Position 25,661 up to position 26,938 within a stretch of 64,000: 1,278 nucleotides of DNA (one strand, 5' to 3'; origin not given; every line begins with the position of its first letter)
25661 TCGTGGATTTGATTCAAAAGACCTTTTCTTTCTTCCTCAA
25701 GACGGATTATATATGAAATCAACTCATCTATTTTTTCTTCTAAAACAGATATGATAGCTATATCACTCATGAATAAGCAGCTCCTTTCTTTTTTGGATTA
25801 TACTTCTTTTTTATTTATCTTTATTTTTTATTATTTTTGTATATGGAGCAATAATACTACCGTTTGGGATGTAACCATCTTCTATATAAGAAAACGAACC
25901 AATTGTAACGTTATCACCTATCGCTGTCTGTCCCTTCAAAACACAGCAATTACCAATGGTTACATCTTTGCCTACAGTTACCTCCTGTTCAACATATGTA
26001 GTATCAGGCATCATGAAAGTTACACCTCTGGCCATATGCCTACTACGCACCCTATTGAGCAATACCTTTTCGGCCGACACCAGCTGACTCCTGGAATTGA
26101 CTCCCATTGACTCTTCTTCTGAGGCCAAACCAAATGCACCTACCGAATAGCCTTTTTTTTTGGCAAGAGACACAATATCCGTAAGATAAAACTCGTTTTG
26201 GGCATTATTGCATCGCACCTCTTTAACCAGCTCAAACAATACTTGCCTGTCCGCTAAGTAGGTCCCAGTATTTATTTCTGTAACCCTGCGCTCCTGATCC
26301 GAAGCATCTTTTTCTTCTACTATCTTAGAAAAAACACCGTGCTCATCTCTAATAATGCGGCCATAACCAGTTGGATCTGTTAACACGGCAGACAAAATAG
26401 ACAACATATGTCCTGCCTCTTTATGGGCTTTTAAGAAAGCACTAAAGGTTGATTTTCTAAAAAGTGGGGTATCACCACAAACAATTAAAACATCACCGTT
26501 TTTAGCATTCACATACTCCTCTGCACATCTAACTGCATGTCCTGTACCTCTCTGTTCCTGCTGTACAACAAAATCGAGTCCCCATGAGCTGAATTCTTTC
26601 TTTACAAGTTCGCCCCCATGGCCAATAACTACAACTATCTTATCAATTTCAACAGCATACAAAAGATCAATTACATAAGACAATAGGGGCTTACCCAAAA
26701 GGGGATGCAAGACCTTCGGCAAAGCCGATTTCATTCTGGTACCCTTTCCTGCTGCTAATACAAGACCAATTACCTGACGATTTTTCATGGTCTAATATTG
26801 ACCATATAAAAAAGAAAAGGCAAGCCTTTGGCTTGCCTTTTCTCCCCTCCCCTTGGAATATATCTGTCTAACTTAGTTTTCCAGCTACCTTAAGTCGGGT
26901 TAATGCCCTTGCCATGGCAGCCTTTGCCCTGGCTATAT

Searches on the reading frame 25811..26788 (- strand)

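Call 77: search_protein_families(library=ncbifam, proteins=[window:25811-26788:-], max_evalue=1e-25)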
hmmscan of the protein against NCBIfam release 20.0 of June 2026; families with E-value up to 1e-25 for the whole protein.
window:25811-26788:- (325 aa): 13 families
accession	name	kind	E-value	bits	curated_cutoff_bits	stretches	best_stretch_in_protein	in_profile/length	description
NF010934.1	PRK14354.1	equivalog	9.3e-110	367.2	450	1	9-313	3-306/447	bifunctional UDP-N-acetylglucosamine diphosphorylase/glucosamine-1-phosphate N-acetyltransferase GlmU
TIGR01173.1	glmU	equivalog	2.2e-104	349.8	366.85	1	9-322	4-315/452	bifunctional UDP-N-acetylglucosamine diphosphorylase/glucosamine-1-phosphate N-acetyltransferase GlmU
NF010935.0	PRK14355.1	equivalog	1.9e-99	333.4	718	1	6-311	4-310/459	bifunctional UDP-N-acetylglucosamine diphosphorylase/glucosamine-1-phosphate N-acetyltransferase GlmU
NF010932.0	PRK14352.1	equivalog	5.5e-90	302.3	611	1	4-311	5-315/488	bifunctional UDP-N-acetylglucosamine diphosphorylase/glucosamine-1-phosphate N-acetyltransferase GlmU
NF010933.0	PRK14353.1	equivalog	4.1e-88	296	505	1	2-319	2-318/453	bifunctional UDP-N-acetylglucosamine diphosphorylase/glucosamine-1-phosphate N-acetyltransferase GlmU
NF010938.0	PRK14358.1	equivalog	2.7e-87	293.3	500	1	3-317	5-318/481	bifunctional N-acetylglucosamine-1-phosphate uridyltransferase/glucosamine-1-phosphate acetyltransferase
NF010940.0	PRK14360.1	equivalog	1.2e-83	281.2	602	1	10-313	6-306/452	bifunctional UDP-N-acetylglucosamine diphosphorylase/glucosamine-1-phosphate N-acetyltransferase GlmU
NF010937.0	PRK14357.1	equivalog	1.3e-82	278.1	658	1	9-310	4-296/448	bifunctional UDP-N-acetylglucosamine diphosphorylase/glucosamine-1-phosphate N-acetyltransferase GlmU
NF006986.0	PRK09451.1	equivalog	2.6e-78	263.9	725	1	2-319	2-315/456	bifunctional UDP-N-acetylglucosamine diphosphorylase/glucosamine-1-phosphate N-acetyltransferase GlmU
NF010936.0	PRK14356.1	equivalog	8.6e-75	252.4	666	1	7-319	7-319/456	bifunctional UDP-N-acetylglucosamine diphosphorylase/glucosamine-1-phosphate N-acetyltransferase GlmU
NF010939.0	PRK14359.1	equivalog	6.4e-71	239.2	592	1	9-319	6-307/430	bifunctional UDP-N-acetylglucosamine diphosphorylase/glucosamine-1-phosphate N-acetyltransferase GlmU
TIGR03992.1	Arch_glmU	subfamily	3.5e-38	131.5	292.1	1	9-304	4-283/393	bifunctional sugar-1-phosphate nucleotidylyltransferase/acetyltransferase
NF041173.1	Sug_nt_acttase_Thmprot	equivalog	6.8e-27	94.4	600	1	9-305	4-284/405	bifunctional sugar-1-phosphate nucleotidylyltransferase/acetyltransferase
